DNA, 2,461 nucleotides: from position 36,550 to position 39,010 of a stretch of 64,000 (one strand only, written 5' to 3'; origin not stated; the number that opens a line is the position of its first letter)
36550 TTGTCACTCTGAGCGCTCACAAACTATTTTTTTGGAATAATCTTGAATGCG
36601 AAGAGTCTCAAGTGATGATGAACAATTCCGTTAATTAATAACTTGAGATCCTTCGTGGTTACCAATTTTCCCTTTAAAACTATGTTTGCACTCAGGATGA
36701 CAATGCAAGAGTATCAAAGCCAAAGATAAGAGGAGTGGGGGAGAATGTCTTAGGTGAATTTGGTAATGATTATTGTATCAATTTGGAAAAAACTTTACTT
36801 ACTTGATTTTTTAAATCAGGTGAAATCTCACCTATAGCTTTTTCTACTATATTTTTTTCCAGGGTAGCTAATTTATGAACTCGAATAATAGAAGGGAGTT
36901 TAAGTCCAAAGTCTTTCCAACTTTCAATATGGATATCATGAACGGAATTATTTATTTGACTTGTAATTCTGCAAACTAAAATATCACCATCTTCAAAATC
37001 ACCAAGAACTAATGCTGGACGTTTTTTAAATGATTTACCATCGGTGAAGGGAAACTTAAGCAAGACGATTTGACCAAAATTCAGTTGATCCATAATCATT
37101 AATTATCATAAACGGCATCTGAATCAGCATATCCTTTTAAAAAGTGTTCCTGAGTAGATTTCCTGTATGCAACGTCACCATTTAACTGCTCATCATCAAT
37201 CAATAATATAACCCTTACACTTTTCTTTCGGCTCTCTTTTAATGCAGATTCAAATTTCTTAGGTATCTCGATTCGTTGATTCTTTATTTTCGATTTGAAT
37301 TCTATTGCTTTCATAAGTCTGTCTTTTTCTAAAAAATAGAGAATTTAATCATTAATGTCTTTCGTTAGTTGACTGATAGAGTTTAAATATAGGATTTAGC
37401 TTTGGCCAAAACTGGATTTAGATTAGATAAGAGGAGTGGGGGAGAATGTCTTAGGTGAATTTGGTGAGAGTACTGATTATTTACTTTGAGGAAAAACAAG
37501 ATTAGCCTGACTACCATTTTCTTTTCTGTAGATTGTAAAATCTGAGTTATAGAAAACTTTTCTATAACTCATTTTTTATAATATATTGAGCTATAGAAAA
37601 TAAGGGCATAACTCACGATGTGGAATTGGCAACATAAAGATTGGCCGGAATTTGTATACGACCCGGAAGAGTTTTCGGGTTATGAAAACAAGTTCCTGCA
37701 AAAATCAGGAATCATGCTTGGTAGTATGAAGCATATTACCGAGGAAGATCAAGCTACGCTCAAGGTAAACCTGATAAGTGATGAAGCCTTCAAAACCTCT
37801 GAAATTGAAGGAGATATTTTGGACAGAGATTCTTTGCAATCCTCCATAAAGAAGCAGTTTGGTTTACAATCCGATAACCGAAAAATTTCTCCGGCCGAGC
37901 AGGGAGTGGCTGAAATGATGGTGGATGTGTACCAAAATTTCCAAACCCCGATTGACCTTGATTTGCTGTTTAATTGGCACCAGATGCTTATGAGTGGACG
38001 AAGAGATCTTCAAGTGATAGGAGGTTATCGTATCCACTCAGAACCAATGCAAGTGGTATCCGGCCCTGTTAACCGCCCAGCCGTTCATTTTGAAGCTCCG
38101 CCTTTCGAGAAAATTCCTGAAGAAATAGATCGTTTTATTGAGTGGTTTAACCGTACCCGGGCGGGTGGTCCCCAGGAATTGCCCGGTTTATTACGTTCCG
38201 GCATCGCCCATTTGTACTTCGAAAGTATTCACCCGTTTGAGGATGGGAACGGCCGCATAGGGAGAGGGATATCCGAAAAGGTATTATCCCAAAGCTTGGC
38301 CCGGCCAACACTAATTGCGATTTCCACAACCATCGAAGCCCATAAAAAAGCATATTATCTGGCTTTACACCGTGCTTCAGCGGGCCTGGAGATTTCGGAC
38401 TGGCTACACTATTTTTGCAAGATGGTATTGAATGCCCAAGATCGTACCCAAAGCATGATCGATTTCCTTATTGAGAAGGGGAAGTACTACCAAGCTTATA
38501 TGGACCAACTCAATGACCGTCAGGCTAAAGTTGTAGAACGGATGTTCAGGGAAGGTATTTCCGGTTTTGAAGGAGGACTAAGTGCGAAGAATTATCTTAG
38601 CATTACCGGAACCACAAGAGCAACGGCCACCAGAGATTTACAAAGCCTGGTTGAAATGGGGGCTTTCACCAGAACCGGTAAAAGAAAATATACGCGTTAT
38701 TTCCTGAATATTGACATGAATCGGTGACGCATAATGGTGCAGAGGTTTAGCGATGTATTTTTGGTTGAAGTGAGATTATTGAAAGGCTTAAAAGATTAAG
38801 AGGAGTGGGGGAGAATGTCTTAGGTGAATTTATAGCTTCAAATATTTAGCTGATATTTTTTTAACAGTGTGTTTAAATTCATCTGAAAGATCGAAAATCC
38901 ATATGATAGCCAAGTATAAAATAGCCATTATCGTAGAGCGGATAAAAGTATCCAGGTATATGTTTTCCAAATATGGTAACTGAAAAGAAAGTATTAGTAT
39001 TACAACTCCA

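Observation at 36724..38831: Three identical 35-bp direct repeats bracket two single-function cassettes (PemK TA and Fic): a candidate non-integron cassette array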

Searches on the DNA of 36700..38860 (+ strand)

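Call 77: search_dna_similar(query=window:36700-38860:+, collection=plasmids, mode=distant, max_rows=10)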
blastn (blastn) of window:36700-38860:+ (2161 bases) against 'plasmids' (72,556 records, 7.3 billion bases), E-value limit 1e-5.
Records with a match: 20; places in all: 21; records where one place covers at least 80% of the query: 0.
Best place of each record, by identity: 80-90% 4; 60-80% 16.
By first word of the organism name: Dinoroseobacter 6; Rhizobium 4; Leisingera 2; Mesorhizobium 2; Sulfitobacter 1; Spirosoma 1; Ruegeria 1; Shinella 1; Legionella 1; Agrobacterium 1.
By predicted mobility (MOB-suite, as given by PLSDB): non-mobilizable 11; conjugative 8; mobilizable 1.
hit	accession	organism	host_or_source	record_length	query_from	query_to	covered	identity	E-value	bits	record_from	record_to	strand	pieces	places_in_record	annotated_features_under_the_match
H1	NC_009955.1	Dinoroseobacter shibae DFL 12 = DSM 16493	-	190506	1348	1557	10%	69.0%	7e-13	84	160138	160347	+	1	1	Fic family protein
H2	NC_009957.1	Dinoroseobacter shibae DFL 12 = DSM 16493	-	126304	1348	1557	10%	69.0%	7e-13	84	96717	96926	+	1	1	Fic family protein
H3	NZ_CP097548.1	Dinoroseobacter shibae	Alexandrium ostenfeldii,pure culture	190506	1348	1557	10%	69.0%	7e-13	84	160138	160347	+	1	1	Fic family protein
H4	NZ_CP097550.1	Dinoroseobacter shibae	Alexandrium ostenfeldii,pure culture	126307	1348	1557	10%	69.0%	7e-13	84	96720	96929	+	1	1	Fic family protein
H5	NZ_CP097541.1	Dinoroseobacter shibae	Prorocentrum lima,pure culture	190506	1348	1557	10%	69.0%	7e-13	84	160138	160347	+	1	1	Fic family protein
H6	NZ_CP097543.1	Dinoroseobacter shibae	Prorocentrum lima,pure culture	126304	1348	1557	10%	69.0%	7e-13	84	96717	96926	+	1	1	Fic family protein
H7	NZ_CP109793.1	Leisingera thetidis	-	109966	1803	2016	10%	67.3%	5e-8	69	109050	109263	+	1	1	Fic family protein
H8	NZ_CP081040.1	Leisingera sp. M527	-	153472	1803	2002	9%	68.0%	1e-9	73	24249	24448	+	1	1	none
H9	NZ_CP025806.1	Sulfitobacter sp. SK012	Marine Sediment,North Sea (sediment)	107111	1813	2009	9%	67.5%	5e-8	68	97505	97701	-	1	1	Fic family protein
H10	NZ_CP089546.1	Spirosoma oryzicola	Single cell,Surface layer of rice grains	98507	1501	1667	8%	69.4%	1e-8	70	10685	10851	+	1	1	Fic family protein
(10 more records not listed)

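Call 78: search_dna_similar(query=window:36700-38860:+, collection=phages, mode=distant, max_rows=10)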
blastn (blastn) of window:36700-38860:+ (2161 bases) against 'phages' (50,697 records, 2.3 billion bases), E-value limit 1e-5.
No match.

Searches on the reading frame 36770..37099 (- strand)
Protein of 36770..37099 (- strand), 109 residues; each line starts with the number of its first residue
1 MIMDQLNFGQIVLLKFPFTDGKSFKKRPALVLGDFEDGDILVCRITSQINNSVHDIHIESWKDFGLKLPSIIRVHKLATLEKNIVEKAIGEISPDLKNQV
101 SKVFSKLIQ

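Call 8: search_protein_families(library=pfam, proteins=[window:36770-37099:-], max_evalue=0.01)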
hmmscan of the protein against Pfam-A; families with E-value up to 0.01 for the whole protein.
window:36770-37099:- (109 aa): 1 family
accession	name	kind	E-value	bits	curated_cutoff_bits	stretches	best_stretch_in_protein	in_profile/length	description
PF02452.23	PemK_toxin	-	6.7e-13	49.2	23.1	1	9-106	3-107/109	PemK-like, MazF-like toxin of type II toxin-antitoxin system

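Call 11: find_encoding_contigs(protein=window:36770-37099:-, flank=10000, max_places=10)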
Protein window:36770-37099:- (109 aa): no gene with exactly this product is on record in the collection.

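Call 38: find_homologous_proteins(query=window:36770-37099:-, max_evalue=1e-10)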
Query window:36770-37099:- (109 aa): 760 proteins with E <= 1e-10 among 817 candidates; the best 120 are listed.
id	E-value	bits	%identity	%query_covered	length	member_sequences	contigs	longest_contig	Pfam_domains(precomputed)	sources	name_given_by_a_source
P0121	3.0e-63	228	100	98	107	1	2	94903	PF02452.24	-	-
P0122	1.0e-40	156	65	98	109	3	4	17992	PF02452.24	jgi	-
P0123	1.5e-40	156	70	96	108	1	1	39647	PF02452.24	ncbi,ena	-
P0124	2.0e-40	155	69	96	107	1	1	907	PF02452.24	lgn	-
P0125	3.7e-40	154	67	98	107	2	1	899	PF02452.24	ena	-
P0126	7.4e-40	153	64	98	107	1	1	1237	PF02452.24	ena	-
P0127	1.3e-39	152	63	98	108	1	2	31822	PF02452.24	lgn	-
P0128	2.4e-39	152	63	96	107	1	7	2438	PF02452.24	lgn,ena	-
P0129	3.3e-39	151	63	98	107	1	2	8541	PF02452.24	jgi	jgi:mRNA interferase MazF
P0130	3.8e-39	151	66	96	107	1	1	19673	PF02452.24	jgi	jgi:mRNA interferase MazF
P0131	4.4e-39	151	66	96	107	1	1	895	PF02452.24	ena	-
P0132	7.1e-39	150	62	98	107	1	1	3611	PF02452.24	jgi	-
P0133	9.4e-39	150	66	96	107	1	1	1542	PF02452.24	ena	-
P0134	1.1e-38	150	63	98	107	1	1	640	PF02452.24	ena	-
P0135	1.1e-38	150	67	96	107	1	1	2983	PF02452.24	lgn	-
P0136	1.2e-38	149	65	96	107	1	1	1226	PF02452.24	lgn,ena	-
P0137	1.5e-38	149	67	98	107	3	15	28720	PF02452.24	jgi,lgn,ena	jgi:mRNA interferase MazF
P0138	1.6e-38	149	66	96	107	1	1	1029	PF02452.24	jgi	jgi:mRNA interferase MazF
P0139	1.7e-38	149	63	96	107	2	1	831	PF02452.24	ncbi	-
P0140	1.8e-38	149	66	83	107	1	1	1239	PF02452.24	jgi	jgi:mRNA interferase MazF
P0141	1.9e-38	149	64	98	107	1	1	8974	PF02452.24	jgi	jgi:mRNA interferase MazF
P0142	2.4e-38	148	66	96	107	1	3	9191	PF02452.24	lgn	-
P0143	2.4e-38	148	64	96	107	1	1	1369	PF02452.24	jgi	jgi:mRNA interferase MazF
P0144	2.4e-38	148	64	99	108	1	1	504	PF02452.24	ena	-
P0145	2.6e-38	148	63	96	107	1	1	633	PF02452.24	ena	-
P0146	2.9e-38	148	68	96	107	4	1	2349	PF02452.24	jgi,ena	-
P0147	3.6e-38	148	61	98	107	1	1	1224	PF02452.24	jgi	jgi:mRNA interferase MazF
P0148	4.2e-38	148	62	96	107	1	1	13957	PF02452.24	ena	-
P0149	5.6e-38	147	61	97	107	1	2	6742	PF02452.24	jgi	jgi:mRNA interferase MazF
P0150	5.8e-38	147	62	98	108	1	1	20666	PF02452.24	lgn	-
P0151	6.8e-38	147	63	98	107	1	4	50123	PF02452.24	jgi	jgi:mRNA interferase MazF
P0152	7.5e-38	147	64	98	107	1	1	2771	PF02452.24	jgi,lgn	jgi:mRNA interferase MazF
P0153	8.4e-38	147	64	98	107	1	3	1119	PF02452.24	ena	-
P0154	8.8e-38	147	61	98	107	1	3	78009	PF02452.24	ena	-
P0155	8.8e-38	147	63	96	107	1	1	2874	PF02452.24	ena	-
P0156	9.1e-38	147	65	97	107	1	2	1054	PF02452.24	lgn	-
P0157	9.1e-38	147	63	96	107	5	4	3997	PF02452.24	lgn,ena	-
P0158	9.4e-38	146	61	98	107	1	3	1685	PF02452.24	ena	-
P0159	1.2e-37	146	64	98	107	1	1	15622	PF02452.24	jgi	jgi:mRNA interferase MazF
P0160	1.3e-37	146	64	96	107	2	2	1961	PF02452.24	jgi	jgi:mRNA interferase MazF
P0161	1.5e-37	146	61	96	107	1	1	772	PF02452.24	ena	-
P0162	1.5e-37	146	62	98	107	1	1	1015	PF02452.24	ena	-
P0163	1.5e-37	146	65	96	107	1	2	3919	PF02452.24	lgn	-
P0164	1.5e-37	146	61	98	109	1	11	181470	PF02452.24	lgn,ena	-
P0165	1.6e-37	146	62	98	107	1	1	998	PF02452.24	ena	-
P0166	2.0e-37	145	61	100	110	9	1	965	PF02452.24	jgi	jgi:mRNA interferase MazF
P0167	2.0e-37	145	61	96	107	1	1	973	PF02452.24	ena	-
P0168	2.1e-37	145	64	98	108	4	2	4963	PF02452.24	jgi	jgi:mRNA interferase MazF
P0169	2.3e-37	145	64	96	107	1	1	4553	PF02452.24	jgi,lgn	-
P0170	2.6e-37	145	63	96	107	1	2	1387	PF02452.24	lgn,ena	-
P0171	2.8e-37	145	60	98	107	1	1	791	PF02452.24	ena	-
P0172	3.2e-37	145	61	98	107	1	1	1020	PF02452.24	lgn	-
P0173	3.2e-37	145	64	98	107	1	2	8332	PF02452.24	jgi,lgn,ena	jgi:mRNA interferase MazF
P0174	3.5e-37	145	62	98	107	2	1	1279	PF02452.24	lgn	-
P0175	3.9e-37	145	64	96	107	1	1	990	PF02452.24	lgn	-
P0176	3.9e-37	145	59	96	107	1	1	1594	PF02452.24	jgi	jgi:mRNA interferase MazF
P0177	4.1e-37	144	61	96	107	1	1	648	PF02452.24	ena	-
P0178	4.2e-37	144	61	98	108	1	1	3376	PF02452.24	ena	-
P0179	4.5e-37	144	63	96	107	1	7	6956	PF02452.24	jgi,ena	-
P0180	4.6e-37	144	64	96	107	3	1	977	PF02452.24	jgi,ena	-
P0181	4.9e-37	144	60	96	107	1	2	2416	PF02452.24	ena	-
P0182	5.3e-37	144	64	96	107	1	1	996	PF02452.24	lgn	-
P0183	5.6e-37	144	59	96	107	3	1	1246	PF02452.24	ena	-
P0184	5.8e-37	144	65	96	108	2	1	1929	PF02452.24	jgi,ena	jgi:mRNA interferase MazF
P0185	5.9e-37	144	59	98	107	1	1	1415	PF02452.24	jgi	jgi:mRNA interferase MazF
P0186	7.0e-37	144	62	98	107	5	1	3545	PF02452.24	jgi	-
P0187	7.2e-37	144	62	98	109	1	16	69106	PF02452.24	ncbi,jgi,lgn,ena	jgi:mRNA interferase MazF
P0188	7.7e-37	144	61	96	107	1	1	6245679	PF02452.24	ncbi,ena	-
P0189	8.0e-37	143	62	96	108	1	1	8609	PF02452.24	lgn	-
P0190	8.0e-37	143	64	96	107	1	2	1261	PF02452.24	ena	-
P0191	8.5e-37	143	60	96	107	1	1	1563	PF02452.24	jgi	jgi:mRNA interferase MazF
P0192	8.7e-37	143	60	98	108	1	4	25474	PF02452.24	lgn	-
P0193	8.8e-37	143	60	96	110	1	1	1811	PF02452.24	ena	-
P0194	9.4e-37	143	63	96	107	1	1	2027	PF02452.24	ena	-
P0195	1.0e-36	143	62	98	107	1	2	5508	PF02452.24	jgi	jgi:mRNA interferase MazF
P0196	1.0e-36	143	63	97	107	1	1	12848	PF02452.24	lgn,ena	-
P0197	1.1e-36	143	61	96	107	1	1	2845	PF02452.24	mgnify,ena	mgnify:CR=1 FL=1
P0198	1.2e-36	143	60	98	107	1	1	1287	PF02452.24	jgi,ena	-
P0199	1.3e-36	143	63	96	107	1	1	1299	PF02452.24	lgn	-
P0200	1.3e-36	143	61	96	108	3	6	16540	PF02452.24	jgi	jgi:mRNA interferase MazF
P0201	1.3e-36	143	61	96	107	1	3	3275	PF02452.24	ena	-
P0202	1.4e-36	143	62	97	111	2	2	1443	PF02452.24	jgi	jgi:mRNA interferase MazF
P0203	1.4e-36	143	63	96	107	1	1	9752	PF02452.24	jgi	jgi:mRNA interferase MazF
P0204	1.4e-36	143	62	96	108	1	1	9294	PF02452.24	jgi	jgi:mRNA interferase MazF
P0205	1.5e-36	143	61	97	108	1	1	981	PF02452.24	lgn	-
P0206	1.5e-36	143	60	96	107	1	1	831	PF02452.24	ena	-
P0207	1.7e-36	142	60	96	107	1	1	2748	PF02452.24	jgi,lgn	-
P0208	1.7e-36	142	60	96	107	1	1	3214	PF02452.24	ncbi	-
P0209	1.7e-36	142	62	96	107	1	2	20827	PF02452.24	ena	-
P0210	1.7e-36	142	62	97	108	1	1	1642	PF02452.24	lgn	-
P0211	1.9e-36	142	63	96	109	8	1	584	PF02452.24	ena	-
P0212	2.0e-36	142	64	96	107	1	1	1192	PF02452.24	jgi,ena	-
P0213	2.0e-36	142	60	96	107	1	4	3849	PF02452.24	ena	-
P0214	2.0e-36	142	59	98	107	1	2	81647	PF02452.24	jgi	-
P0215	2.1e-36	142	61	96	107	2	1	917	PF02452.24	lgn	-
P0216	2.1e-36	142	60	96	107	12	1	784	PF02452.24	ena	-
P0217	2.3e-36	142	63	98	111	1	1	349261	PF02452.24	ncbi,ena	-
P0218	2.6e-36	142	63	97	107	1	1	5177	PF02452.24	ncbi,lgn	-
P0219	2.6e-36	142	56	98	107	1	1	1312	PF02452.24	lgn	-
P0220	2.7e-36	142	61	97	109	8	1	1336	PF02452.24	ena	-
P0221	2.7e-36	142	60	96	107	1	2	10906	PF02452.24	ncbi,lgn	-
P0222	2.8e-36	142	69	83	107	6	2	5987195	PF02452.24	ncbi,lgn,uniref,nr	ncbi:mRNA interferase MazF [Aquiflexum balticum DSM 16537]|uniref:mRNA interferase MazF n=1 Tax=Aqui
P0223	2.8e-36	142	62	98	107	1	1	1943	PF02452.24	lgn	-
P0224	3.0e-36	142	60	96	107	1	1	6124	PF02452.24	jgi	jgi:mRNA interferase MazF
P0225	3.1e-36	142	58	96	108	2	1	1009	PF02452.24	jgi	jgi:mRNA interferase MazF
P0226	3.1e-36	142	61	96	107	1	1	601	PF02452.24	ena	-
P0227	3.4e-36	141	61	96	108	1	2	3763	PF02452.24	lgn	-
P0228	3.4e-36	141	62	96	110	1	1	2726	PF02452.24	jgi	jgi:mRNA interferase MazF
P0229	3.6e-36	141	61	96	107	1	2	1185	PF02452.24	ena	-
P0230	3.8e-36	141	61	96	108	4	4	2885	PF02452.24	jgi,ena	jgi:mRNA interferase MazF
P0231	3.8e-36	141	60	96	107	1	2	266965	PF02452.24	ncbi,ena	-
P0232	4.2e-36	141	62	96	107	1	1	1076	PF02452.24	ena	-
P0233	4.2e-36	141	60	96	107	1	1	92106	PF02452.24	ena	-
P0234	4.3e-36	141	62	96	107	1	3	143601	PF02452.24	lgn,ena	-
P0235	4.5e-36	141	60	98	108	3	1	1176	PF02452.24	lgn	-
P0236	4.5e-36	141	60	96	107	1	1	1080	PF02452.24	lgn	-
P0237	4.6e-36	141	60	99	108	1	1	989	PF02452.24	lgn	-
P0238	4.6e-36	141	61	96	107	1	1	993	PF02452.24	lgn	-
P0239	4.8e-36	141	61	96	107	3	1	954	PF02452.24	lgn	-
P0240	4.9e-36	141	62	96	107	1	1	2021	PF02452.24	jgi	-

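Call 39: find_encoding_contigs(protein=P0121, flank=6000, max_places=6)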
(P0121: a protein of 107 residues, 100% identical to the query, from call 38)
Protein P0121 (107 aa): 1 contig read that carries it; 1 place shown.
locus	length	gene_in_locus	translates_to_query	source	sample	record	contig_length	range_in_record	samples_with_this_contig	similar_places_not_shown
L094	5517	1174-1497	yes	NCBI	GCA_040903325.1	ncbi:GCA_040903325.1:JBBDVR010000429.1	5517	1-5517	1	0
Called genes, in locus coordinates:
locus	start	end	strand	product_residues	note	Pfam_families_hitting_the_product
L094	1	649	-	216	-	PF13776:DUF4172, PF02661:Fic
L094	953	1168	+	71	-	-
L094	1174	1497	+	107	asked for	PF02452:PemK_toxin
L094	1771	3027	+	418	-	PF13393:tRNA-synt_His, PF00152:tRNA-synt_2 (faint), PF00587:tRNA-synt_2b, PF03129:HGTP_anticodon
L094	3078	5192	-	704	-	PF00324:AA_permease, PF13520:AA_permease_2, PF00359:PTS_EIIA_2, PF02080:TrkA_C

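Call 75: search_protein_families(library=ncbifam, proteins=[window:36770-37093:-], max_evalue=0.01)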
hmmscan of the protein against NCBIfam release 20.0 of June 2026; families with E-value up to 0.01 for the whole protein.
window:36770-37093:- (107 aa): 0 families

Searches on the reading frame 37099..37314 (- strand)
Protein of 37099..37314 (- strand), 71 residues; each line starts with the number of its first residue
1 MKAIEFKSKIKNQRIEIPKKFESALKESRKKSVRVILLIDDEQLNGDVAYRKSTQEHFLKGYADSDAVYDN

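Call 8: search_protein_families(library=pfam, proteins=[window:37099-37314:-], max_evalue=0.01)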
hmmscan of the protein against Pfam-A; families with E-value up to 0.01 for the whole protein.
window:37099-37314:- (71 aa): 0 families

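Call 75: search_protein_families(library=ncbifam, proteins=[window:37099-37314:-], max_evalue=0.01)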
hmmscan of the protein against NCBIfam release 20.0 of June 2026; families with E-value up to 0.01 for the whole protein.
window:37099-37314:- (71 aa): 1 family
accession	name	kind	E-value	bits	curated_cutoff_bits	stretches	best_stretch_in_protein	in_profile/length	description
NF050107.1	TA_RelN_antitoxin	domain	0.0035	17.9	70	1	1-60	1-58/79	type II toxin-antitoxin system RelN family antitoxin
